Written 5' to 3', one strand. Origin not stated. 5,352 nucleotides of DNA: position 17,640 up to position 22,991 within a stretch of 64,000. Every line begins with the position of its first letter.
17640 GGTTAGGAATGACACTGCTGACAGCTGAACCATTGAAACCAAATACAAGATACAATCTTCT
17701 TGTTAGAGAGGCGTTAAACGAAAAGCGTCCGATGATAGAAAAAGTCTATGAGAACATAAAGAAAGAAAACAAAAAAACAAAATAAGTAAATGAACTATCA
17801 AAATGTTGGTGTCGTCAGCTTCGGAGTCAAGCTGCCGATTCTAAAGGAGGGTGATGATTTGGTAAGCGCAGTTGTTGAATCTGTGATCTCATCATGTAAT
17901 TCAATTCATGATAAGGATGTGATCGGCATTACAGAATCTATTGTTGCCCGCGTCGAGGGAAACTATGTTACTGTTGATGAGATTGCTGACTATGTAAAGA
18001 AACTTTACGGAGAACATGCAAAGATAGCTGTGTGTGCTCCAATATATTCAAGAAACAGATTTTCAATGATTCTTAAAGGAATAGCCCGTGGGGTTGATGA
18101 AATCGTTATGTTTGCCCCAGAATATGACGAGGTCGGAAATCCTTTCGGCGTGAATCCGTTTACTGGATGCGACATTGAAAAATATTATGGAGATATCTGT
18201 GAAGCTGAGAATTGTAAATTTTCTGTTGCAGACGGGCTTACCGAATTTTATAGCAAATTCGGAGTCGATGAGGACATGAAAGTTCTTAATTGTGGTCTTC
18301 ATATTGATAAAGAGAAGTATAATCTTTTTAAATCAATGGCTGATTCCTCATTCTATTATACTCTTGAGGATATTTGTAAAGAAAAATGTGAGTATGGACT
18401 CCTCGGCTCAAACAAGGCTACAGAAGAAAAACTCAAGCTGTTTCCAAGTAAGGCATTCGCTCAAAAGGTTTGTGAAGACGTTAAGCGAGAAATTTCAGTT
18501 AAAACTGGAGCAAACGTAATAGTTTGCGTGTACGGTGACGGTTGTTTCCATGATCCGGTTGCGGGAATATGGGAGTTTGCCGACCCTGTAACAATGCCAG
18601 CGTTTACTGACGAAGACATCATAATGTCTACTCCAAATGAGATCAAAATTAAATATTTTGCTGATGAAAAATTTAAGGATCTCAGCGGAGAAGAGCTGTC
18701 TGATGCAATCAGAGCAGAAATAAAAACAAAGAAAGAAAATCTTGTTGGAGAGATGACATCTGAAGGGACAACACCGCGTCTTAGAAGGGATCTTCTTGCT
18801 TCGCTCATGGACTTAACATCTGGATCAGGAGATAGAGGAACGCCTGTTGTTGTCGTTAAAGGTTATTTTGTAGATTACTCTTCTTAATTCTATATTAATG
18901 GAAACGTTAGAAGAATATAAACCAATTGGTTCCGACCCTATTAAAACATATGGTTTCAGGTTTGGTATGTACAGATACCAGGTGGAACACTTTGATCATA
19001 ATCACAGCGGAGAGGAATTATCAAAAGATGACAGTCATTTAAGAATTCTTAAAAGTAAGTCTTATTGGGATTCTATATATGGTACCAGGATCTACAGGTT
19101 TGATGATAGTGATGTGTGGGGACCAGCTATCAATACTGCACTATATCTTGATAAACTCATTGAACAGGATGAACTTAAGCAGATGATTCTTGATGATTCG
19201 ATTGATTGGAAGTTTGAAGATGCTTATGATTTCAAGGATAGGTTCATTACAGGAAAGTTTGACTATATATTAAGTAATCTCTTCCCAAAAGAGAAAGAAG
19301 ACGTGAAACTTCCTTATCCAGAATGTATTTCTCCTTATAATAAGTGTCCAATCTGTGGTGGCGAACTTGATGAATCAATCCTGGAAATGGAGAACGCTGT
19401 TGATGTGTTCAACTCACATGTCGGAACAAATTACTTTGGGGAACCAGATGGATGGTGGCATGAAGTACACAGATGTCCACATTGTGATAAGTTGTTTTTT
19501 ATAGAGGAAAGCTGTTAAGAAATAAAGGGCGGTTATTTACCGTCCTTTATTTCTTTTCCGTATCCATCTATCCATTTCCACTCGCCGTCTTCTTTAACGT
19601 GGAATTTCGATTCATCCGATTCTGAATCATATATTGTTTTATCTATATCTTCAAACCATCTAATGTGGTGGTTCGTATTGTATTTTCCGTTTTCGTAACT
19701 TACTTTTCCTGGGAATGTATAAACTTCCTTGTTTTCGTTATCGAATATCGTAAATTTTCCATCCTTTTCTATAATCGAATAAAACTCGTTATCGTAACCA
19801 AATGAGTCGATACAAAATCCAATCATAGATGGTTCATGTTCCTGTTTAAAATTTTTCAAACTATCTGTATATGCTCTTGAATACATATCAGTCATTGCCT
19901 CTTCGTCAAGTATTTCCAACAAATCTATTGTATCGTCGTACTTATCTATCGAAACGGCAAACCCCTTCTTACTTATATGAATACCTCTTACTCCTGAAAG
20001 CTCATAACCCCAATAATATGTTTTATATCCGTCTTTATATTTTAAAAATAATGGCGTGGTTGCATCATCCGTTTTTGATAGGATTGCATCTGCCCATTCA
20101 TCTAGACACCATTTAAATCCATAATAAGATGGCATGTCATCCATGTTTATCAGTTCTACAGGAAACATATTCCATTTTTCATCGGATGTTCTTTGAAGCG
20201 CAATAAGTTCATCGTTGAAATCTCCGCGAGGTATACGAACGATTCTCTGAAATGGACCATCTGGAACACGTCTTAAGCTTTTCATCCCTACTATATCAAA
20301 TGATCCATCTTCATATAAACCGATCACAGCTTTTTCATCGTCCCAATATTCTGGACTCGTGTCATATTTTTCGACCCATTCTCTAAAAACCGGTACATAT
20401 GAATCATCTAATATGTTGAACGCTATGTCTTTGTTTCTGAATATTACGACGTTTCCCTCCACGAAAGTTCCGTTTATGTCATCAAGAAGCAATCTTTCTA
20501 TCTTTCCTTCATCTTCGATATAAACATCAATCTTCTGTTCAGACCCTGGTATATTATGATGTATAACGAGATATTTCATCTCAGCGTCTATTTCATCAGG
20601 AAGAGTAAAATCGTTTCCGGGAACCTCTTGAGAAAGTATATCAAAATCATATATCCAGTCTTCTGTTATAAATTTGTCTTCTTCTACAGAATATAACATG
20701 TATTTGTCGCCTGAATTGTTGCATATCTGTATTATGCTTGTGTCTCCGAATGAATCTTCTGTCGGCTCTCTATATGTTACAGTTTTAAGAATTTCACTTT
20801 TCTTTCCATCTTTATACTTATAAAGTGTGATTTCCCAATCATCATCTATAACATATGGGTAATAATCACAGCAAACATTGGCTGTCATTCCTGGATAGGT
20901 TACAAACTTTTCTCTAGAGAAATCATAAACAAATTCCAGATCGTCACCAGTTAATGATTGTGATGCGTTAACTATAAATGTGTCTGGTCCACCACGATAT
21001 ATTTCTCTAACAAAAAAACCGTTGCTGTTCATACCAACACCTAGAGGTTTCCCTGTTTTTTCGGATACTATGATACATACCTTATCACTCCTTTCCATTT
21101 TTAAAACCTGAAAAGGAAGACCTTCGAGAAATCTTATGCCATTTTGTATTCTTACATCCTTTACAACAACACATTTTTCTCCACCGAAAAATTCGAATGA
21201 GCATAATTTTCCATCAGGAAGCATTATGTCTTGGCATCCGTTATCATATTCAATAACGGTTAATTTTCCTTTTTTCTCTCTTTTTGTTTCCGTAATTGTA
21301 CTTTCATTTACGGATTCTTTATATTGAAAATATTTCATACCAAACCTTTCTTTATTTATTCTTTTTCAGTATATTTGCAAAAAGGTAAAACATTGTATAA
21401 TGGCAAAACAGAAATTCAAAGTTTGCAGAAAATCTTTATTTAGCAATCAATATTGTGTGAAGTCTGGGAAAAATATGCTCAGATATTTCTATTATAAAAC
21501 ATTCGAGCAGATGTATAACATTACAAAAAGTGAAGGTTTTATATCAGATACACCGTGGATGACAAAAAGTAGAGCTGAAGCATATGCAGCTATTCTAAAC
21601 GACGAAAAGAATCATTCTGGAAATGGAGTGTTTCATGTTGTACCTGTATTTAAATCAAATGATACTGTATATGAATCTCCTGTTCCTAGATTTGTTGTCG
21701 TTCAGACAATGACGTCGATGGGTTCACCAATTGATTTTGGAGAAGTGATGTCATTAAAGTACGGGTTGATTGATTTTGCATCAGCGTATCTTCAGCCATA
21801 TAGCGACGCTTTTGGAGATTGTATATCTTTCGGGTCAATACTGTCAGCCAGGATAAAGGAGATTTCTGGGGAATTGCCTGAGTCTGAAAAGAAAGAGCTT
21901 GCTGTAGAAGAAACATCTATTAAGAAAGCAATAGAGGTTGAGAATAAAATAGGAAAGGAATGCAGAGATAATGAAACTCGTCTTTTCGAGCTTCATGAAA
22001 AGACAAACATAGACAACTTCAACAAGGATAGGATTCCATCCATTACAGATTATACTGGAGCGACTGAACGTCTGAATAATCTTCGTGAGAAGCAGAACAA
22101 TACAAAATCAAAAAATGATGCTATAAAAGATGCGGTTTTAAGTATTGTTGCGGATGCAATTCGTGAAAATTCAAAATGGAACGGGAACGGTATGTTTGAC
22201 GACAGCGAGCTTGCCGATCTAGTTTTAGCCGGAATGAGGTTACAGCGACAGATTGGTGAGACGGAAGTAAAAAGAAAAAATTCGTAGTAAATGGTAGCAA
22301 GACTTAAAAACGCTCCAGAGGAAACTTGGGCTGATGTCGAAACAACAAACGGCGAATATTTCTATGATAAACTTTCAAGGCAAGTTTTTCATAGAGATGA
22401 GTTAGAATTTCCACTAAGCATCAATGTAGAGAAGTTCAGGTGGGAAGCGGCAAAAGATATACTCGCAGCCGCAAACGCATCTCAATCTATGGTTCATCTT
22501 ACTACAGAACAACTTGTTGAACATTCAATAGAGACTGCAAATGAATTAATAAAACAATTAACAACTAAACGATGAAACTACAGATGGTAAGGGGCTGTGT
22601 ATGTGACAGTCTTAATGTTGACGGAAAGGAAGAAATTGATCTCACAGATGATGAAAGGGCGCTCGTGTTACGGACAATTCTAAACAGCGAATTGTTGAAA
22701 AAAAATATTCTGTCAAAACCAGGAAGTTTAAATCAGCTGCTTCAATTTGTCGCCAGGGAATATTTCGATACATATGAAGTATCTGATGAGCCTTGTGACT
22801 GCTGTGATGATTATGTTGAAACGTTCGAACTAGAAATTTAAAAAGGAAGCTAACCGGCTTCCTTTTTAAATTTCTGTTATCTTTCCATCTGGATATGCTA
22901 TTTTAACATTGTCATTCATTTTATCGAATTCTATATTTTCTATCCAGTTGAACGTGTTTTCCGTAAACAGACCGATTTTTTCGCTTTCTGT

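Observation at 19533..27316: Family of five large paralogous proteins sharing a (D/R)EWV(D/E) core motif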

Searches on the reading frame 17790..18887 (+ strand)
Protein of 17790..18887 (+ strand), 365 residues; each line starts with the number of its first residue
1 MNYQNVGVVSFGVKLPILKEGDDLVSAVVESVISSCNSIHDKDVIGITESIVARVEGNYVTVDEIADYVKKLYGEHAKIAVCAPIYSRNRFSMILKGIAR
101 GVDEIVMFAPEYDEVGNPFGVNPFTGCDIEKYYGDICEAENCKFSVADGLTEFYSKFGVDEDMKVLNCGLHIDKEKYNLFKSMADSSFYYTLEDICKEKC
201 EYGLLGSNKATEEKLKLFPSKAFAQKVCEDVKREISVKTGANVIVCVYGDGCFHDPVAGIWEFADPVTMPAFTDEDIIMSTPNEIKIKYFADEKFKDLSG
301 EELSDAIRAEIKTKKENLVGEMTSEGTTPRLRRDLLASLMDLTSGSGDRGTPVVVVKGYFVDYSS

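Call 9: search_protein_families(library=pfam, proteins=[window:17790-18887:+], max_evalue=0.01)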
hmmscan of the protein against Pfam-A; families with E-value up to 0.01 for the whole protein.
window:17790-18887:+ (365 aa): 1 family
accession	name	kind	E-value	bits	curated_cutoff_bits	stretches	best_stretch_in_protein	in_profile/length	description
PF01996.21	F420_ligase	-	4.3e-36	124.9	25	1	12-358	1-218/218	F420-0:Gamma-glutamyl ligase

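Call 10: search_protein_families(library=phrogs, proteins=[window:17790-18887:+], max_evalue=0.001)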
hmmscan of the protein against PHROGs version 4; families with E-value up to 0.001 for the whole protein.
window:17790-18887:+ (365 aa): 0 families

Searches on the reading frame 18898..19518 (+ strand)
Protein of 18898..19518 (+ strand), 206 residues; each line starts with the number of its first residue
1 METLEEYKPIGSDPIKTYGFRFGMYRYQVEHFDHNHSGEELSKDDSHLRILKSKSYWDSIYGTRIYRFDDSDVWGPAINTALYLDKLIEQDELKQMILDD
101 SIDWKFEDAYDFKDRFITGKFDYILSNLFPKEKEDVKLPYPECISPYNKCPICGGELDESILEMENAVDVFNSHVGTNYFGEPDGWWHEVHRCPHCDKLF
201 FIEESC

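Call 9: search_protein_families(library=pfam, proteins=[window:18898-19518:+], max_evalue=0.01)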
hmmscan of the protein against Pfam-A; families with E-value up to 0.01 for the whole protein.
window:18898-19518:+ (206 aa): 1 family
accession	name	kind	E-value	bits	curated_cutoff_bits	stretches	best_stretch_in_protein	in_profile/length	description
PF24460.1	DUF7575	-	0.0015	18.3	28.5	0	149-160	5-16/28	Domain of unknown function (DUF7575)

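Call 10: search_protein_families(library=phrogs, proteins=[window:18898-19518:+], max_evalue=0.001)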
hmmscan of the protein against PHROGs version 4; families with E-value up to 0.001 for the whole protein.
window:18898-19518:+ (206 aa): 0 families

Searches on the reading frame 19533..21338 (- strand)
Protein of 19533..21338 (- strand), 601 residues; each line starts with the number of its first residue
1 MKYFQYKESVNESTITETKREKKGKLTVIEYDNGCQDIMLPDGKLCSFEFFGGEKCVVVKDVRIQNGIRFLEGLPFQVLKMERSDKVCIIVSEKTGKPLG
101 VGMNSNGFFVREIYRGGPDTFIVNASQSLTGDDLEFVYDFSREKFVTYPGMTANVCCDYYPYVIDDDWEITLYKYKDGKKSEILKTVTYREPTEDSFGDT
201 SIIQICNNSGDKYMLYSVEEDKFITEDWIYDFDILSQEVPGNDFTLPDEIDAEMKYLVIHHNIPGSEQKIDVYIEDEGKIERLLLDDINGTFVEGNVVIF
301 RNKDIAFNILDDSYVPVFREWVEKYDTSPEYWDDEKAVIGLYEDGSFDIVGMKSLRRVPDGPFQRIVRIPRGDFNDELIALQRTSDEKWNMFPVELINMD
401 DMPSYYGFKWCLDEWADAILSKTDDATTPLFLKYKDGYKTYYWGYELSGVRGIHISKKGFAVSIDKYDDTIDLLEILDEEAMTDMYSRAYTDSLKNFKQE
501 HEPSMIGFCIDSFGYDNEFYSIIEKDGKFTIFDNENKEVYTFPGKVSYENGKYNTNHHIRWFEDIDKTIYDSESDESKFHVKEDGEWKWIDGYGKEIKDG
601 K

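Call 4: search_protein_families(library=pfam, proteins=[window:19533-21338:-], max_evalue=10)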
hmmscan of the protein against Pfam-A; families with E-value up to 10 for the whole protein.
window:19533-21338:- (601 aa): 1 family
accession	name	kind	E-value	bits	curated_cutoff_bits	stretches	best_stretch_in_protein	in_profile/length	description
PF18719.7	ArlS_N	-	0.15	12.7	27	1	498-551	43-86/140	ArlS sensor domain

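Call 5: search_protein_families(library=phrogs, proteins=[window:19533-21338:-], max_evalue=1)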
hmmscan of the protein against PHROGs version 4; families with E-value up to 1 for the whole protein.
window:19533-21338:- (601 aa): 1 family
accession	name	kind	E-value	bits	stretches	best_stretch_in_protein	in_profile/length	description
phrog_18253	-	unknown function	0.076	14.4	1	342-360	33-51/51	-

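Call 29: find_homologous_proteins(query=window:19533-21338:-, max_evalue=0.01)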
Query window:19533-21338:- (601 aa): 1 proteins with E <= 0.01 among 7644 candidates.
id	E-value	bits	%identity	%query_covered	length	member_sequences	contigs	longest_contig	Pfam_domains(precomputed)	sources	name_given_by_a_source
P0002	0.0e+0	1387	99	100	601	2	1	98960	-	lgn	-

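Call 42: search_protein_families(library=ncbifam, proteins=[window:19533-21338:-], max_evalue=1)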
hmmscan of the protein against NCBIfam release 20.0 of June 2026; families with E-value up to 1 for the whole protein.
window:19533-21338:- (601 aa): 0 families

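Call 43: search_protein_families(library=padloc, proteins=[window:19533-21338:-], max_evalue=1)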
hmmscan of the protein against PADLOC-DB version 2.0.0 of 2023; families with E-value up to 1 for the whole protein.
window:19533-21338:- (601 aa): 0 families

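Call 81: search_dna_similar(query=window:19533-21338:-, collection=phages, mode=protein, max_evalue=1, max_rows=8)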
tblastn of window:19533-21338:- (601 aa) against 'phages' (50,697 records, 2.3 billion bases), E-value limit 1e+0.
No match.

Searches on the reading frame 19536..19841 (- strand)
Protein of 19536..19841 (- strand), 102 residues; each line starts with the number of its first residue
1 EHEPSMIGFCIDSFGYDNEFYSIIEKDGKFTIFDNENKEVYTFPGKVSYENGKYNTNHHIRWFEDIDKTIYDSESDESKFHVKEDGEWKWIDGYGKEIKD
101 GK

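Call 58: search_protein_families(library=pfam, proteins=[window:19536-19841:-], max_evalue=10)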
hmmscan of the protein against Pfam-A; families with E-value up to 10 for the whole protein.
window:19536-19841:- (102 aa): 3 families
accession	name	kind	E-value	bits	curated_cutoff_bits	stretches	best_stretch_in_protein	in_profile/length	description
PF18719.7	ArlS_N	-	0.012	16.3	27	1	15-52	48-86/140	ArlS sensor domain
PF08447.18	PAS_3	-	0.1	13.3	25.6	0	83-100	60-77/89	PAS fold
PF22323.1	Aq_1974-like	-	0.12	12.5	27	1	76-98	21-43/64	Uncharacterised protein aq_1974-like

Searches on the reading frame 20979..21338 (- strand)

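Call 58: search_protein_families(library=pfam, proteins=[window:20979-21338:-], max_evalue=10)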
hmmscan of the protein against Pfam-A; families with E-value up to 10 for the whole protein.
window:20979-21338:- (120 aa): 2 families
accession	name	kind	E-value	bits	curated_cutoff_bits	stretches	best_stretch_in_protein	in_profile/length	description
PF02457.21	DAC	-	0.05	13.6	27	1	81-97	94-110/119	DisA bacterial checkpoint controller nucleotide-binding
PF16556.11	IL17R_fnIII_D1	-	0.14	12.3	26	1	62-90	53-81/154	Interleukin-17 receptor, fibronectin-III-like domain 1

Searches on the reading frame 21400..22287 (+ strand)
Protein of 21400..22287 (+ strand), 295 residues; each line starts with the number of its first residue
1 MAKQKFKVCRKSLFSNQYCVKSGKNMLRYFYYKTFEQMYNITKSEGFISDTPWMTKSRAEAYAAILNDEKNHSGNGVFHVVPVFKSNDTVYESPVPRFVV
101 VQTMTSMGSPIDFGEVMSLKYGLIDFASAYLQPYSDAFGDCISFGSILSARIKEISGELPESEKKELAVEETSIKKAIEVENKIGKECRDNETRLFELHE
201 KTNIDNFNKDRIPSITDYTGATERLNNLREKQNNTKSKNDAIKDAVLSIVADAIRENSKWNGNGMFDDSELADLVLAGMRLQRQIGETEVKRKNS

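Call 9: search_protein_families(library=pfam, proteins=[window:21400-22287:+], max_evalue=0.01)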
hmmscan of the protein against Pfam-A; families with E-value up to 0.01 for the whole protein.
window:21400-22287:+ (295 aa): 0 families

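Call 10: search_protein_families(library=phrogs, proteins=[window:21400-22287:+], max_evalue=0.001)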
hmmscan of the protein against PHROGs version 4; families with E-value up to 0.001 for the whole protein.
window:21400-22287:+ (295 aa): 0 families

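Call 52: search_protein_families(library=pfam, proteins=[window:21400-22287:+], max_evalue=0.1)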
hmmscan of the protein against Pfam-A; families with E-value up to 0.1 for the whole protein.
window:21400-22287:+ (295 aa): 0 families

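Call 53: search_protein_families(library=phrogs, proteins=[window:21400-22287:+], max_evalue=0.01)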
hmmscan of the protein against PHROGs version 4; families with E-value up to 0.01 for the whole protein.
window:21400-22287:+ (295 aa): 0 families

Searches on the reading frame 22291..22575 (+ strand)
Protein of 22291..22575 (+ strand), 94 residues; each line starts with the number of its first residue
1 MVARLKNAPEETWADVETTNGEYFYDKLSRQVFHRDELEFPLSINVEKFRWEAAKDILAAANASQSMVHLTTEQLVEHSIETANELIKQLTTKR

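Call 52: search_protein_families(library=pfam, proteins=[window:22291-22575:+], max_evalue=0.1)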
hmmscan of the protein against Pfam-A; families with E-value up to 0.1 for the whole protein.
window:22291-22575:+ (94 aa): 0 families

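Call 53: search_protein_families(library=phrogs, proteins=[window:22291-22575:+], max_evalue=0.01)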
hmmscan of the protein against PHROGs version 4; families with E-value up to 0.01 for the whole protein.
window:22291-22575:+ (94 aa): 1 family
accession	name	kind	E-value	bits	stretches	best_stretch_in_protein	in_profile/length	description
phrog_21993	-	unknown function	0.00023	22.3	1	16-69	4-55/151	-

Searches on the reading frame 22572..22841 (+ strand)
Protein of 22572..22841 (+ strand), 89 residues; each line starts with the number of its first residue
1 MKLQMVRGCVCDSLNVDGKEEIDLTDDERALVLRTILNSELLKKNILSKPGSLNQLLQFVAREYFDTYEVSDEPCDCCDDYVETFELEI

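Call 52: search_protein_families(library=pfam, proteins=[window:22572-22841:+], max_evalue=0.1)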
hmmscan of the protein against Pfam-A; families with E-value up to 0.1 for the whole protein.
window:22572-22841:+ (89 aa): 1 family
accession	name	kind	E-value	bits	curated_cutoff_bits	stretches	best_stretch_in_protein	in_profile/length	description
PF02318.22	FYVE_2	-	0.08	13.6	27.2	1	19-82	18-81/118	FYVE-type zinc finger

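Call 53: search_protein_families(library=phrogs, proteins=[window:22572-22841:+], max_evalue=0.01)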
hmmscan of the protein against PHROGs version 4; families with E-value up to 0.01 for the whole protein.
window:22572-22841:+ (89 aa): 0 families
